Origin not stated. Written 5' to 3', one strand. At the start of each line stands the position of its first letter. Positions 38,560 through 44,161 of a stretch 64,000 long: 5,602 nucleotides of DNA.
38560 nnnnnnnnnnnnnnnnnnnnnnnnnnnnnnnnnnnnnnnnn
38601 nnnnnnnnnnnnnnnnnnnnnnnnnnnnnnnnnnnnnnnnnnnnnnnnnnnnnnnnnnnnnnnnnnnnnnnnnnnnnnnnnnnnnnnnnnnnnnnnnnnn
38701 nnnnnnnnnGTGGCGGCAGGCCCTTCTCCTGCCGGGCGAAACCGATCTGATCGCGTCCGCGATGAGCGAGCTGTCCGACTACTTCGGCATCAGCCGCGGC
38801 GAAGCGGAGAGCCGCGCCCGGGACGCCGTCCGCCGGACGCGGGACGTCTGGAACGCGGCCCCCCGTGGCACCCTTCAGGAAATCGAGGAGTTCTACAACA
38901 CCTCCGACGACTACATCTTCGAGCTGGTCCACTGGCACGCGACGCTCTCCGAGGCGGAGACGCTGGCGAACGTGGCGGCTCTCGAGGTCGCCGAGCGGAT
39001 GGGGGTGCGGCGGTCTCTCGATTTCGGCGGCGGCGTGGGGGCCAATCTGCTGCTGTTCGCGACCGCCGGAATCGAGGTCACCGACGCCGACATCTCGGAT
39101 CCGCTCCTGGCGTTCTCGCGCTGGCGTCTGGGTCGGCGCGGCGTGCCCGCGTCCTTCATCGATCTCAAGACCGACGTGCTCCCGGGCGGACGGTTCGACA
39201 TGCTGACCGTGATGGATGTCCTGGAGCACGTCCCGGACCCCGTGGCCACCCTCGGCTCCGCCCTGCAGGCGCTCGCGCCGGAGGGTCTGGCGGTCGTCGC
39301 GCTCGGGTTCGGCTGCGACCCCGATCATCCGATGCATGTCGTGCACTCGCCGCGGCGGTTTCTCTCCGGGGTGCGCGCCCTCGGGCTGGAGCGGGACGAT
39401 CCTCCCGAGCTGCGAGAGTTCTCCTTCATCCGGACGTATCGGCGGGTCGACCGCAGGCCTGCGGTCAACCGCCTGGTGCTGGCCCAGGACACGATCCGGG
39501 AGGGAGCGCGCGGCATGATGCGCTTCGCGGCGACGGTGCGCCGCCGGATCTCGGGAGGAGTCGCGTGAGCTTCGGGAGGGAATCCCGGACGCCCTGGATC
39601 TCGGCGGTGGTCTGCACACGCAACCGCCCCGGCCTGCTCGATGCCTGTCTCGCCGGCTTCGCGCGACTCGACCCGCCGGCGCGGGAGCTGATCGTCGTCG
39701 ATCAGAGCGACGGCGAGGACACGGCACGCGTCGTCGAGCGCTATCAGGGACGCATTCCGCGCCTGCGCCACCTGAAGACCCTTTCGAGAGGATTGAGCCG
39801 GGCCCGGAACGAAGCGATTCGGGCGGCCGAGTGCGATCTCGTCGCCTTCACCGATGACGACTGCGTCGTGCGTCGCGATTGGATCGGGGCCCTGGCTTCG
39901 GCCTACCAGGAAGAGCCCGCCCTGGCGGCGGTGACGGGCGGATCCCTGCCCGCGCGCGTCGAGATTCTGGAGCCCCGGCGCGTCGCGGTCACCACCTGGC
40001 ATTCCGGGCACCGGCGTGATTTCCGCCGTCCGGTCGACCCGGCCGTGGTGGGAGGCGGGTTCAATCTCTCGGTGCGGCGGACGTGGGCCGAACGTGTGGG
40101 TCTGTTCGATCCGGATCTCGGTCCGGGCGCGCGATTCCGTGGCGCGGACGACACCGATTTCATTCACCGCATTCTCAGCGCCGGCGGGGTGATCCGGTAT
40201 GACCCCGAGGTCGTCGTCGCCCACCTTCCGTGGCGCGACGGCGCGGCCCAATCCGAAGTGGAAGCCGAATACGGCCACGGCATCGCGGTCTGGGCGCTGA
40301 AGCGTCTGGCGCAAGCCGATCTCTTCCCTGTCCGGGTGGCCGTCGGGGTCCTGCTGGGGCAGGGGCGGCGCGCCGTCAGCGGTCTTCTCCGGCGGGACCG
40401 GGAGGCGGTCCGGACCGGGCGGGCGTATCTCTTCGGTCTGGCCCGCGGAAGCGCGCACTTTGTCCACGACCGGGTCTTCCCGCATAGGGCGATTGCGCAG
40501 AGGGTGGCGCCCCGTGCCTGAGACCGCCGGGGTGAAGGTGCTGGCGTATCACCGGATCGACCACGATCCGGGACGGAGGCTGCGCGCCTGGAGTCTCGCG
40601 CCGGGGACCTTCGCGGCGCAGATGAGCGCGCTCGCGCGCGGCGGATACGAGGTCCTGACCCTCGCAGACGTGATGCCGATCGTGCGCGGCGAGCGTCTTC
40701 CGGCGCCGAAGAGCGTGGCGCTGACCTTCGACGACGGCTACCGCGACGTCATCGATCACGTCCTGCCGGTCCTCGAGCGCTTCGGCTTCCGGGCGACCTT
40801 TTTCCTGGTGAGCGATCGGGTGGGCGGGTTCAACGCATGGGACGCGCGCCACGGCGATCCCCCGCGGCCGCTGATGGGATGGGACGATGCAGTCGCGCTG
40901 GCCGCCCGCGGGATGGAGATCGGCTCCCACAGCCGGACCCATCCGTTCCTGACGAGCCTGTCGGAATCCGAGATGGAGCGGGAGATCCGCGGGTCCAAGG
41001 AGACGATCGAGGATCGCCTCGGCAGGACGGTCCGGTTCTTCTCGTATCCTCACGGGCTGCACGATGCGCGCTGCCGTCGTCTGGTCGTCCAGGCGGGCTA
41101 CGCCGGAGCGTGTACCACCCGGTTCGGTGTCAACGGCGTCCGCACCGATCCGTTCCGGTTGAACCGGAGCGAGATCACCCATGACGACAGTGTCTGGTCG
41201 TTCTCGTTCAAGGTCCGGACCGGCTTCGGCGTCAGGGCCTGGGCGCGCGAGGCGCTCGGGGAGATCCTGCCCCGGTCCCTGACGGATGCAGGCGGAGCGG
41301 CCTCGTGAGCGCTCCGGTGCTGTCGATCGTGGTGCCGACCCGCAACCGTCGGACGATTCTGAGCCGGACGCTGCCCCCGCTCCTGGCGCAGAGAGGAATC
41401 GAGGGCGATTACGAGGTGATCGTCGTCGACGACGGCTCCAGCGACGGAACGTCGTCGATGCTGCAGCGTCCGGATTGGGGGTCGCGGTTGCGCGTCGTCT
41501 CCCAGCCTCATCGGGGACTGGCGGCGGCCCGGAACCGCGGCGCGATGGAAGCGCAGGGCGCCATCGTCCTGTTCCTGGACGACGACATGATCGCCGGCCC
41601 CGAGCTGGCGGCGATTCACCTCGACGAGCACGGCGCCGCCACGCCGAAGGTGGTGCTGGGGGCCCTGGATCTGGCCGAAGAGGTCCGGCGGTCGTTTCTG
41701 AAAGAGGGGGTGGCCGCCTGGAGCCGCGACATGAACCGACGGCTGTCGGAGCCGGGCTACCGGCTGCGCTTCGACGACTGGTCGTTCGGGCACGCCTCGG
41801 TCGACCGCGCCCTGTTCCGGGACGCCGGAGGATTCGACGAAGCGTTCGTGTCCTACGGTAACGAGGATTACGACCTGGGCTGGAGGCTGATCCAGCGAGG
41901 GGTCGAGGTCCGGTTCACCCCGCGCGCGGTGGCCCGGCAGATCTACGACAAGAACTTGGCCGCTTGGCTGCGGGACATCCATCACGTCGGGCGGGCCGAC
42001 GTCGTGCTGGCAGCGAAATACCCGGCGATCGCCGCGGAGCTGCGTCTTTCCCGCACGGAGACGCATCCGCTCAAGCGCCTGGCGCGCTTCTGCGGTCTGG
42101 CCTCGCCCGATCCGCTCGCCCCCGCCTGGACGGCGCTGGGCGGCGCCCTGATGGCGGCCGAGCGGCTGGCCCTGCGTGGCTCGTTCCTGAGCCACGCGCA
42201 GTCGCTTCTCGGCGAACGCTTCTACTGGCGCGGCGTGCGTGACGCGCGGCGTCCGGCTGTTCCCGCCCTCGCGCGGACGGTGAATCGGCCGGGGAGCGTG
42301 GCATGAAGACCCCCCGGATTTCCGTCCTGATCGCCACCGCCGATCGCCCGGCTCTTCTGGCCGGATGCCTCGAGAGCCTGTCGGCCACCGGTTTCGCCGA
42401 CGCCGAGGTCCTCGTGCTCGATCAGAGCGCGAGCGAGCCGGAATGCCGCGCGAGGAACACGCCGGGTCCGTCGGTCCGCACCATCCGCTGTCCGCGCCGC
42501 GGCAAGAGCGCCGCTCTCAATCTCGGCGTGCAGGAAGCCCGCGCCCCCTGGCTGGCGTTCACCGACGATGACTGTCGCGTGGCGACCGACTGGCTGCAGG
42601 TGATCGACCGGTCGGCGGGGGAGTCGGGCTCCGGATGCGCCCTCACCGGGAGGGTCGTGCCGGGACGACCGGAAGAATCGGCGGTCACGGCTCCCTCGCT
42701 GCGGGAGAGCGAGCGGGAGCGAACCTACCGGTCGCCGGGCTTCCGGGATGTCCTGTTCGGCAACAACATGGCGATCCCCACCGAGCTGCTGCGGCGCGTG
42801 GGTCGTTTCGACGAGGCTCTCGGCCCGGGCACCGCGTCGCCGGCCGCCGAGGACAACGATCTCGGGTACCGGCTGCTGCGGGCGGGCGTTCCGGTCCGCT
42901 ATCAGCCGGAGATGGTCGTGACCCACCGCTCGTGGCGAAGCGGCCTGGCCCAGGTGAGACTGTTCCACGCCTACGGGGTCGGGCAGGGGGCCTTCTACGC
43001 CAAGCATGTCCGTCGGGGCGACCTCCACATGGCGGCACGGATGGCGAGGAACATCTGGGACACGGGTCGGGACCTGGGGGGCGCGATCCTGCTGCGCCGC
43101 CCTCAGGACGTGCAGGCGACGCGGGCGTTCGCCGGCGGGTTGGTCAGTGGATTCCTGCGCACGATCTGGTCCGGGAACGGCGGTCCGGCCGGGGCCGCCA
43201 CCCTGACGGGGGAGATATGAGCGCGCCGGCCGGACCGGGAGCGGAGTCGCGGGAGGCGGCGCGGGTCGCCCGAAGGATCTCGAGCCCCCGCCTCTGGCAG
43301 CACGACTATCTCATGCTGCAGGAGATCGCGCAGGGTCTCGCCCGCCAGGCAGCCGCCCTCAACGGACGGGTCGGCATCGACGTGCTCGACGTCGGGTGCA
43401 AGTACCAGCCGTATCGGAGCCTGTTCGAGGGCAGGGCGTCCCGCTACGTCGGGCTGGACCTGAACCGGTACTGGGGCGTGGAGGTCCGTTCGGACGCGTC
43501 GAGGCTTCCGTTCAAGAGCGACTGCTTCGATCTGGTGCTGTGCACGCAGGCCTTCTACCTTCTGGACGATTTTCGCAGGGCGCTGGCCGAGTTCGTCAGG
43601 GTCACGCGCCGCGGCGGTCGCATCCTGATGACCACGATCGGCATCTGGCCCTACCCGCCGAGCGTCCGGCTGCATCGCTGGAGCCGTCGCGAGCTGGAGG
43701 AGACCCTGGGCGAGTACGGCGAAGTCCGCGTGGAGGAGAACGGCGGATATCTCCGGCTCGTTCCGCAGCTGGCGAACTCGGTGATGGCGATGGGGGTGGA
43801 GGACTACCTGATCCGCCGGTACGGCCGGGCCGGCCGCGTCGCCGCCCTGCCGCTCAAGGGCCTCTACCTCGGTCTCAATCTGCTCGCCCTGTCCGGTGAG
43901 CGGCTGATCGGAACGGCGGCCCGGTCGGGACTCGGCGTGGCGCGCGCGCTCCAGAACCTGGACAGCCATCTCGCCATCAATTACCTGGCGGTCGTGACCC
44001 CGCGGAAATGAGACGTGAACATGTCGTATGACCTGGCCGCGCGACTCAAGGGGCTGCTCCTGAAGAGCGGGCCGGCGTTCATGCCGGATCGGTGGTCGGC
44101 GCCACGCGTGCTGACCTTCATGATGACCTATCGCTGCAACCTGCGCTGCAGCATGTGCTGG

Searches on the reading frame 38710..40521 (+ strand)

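Call 8: search_protein_families(library=pfam, proteins=[window:38710-40521:+], max_evalue=0.01)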
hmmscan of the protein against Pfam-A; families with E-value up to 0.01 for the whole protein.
window:38710-40521:+ (603 aa): 4 families
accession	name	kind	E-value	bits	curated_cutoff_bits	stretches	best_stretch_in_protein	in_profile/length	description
PF00535.33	Glycos_transf_2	-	4.6e-20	72.6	23.3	1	298-458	1-162/168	Glycosyl transferase family 2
PF13641.12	Glyco_tranf_2_3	-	9e-11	42.7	27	1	297-507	3-213/230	Glycosyltransferase like family 2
PF10111.15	Glyco_tranf_2_2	-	9.1e-05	22.5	27.3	1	323-397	28-104/276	Glycosyltransferase like family 2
PF13632.12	Glyco_trans_2_3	-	0.00034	20.9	27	1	378-501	2-119/198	Glycosyl transferase family group 2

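Call 9: search_protein_families(library=ncbifam, proteins=[window:38710-40521:+], max_evalue=0.01)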
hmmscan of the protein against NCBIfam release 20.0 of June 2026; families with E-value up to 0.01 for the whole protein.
window:38710-40521:+ (603 aa): 15 families
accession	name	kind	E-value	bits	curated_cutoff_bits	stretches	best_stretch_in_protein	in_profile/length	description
TIGR03965.1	mycofact_glyco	equivalog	3.6e-25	88.8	280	1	292-535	71-310/467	mycofactocin biosynthesis glycosyltransferase MftF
NF041394.1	GtaseAglG_Halo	equivalog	9.9e-15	54.6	440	1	326-505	34-215/304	glucosyl-dolichyl phosphate glucuronosyltransferase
NF041875.1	EPS_EpsD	equivalog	1.4e-14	54.3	370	1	297-506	1-207/325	exopolysaccharide biosynthesis glycosyltransferase EpsD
NF038302.1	EPS_HpsE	equivalog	1.9e-14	53.4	300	1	325-424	34-135/307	hormogonium polysaccharide biosynthesis glycosyltransferase HpsE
NF038299.1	EPS_HpsN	equivalog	3e-14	52.7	425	1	295-511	1-226/317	hormogonium polysaccharide biosynthesis glycosyltransferase HpsN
NF007482.0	PRK10073.1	equivalog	6.2e-11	41.9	423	1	292-389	3-100/334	glycosyltransferase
TIGR03937.1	PgaC_IcaA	equivalog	2.9e-09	36.4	422.3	1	292-411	42-162/407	poly-beta-1,6-N-acetyl-D-glucosamine synthase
NF050050.1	ProtGlycPglI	equivalog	3.4e-06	26.7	500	1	295-392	2-101/306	GalNAc(5)-diNAcBac-PP-undecaprenol beta-1,3-glucosyltransferase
TIGR03111.1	glyc2_xrt_Gpos1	hypoth_equivalog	7.7e-06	24.9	363.95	1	292-417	46-174/439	TIGR03111 family XrtG-associated glycosyltransferase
TIGR04440.1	glyco_TIGR04440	domain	3.4e-05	23.7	70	1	300-416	5-119/215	TIGR00180 family glycosyltransferase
TIGR04242.1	nodulat_NodC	equivalog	5e-05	22.4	550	1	295-410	48-166/395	chitooligosaccharide synthase NodC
NF045692.1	OglycostaseCruG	equivalog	0.00024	20.1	600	1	297-355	43-101/386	2'-O-glycosyltransferase CruG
NF047683.1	TeichurnBiosyTuaG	equivalog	0.00031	20.5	400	1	295-390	6-102/252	teichuronic acid biosynthesis protein TuaG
TIGR04283.1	glyco_like_mftF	equivalog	0.00065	19.4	182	1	297-403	1-101/221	TIGR04283 family arsenosugar biosynthesis glycosyltransferase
NF050113.1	gal_furan_GlfT1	equivalog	0.0071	15.7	330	1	297-391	1-96/290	galactofuranosyltransferase GlfT1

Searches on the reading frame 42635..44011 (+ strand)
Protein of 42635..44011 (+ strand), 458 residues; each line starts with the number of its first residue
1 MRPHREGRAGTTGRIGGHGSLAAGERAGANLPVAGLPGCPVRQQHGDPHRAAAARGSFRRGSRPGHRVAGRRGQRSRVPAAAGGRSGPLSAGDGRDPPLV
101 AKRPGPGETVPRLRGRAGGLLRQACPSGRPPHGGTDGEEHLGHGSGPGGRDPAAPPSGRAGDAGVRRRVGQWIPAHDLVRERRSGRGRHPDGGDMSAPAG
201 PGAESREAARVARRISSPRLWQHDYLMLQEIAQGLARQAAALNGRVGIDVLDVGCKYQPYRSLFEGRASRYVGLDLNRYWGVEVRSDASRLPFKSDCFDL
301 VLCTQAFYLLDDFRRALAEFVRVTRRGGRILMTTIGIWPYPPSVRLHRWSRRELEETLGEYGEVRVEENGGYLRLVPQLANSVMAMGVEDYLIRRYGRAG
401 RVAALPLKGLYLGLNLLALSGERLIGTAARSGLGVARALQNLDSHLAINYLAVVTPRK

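Call 47: search_protein_families(library=ncbifam, proteins=[window:42635-44011:+], max_evalue=0.00001)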
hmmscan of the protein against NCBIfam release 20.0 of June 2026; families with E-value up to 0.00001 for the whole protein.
window:42635-44011:+ (458 aa): 4 families
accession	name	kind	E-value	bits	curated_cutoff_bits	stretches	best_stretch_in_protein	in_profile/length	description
NF045667.1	MTase_DVU1556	equivalog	2.1e-10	40.4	155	1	240-333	16-120/213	DVU_1556 family methyltransferase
NF001241.0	PRK00216.1-2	equivalog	4e-07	29.9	327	1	283-334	98-149/231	demethylmenaquinone methyltransferase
NF045825.1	FAmtase_mtf2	equivalog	3.3e-06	26.5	400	0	284-334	110-160/248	fatty-acid O-methyltransferase Mtf2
NF007610.0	PRK10258.1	equivalog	9.4e-06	25.1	342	0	244-335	40-141/251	malonyl-ACP O-methyltransferase BioC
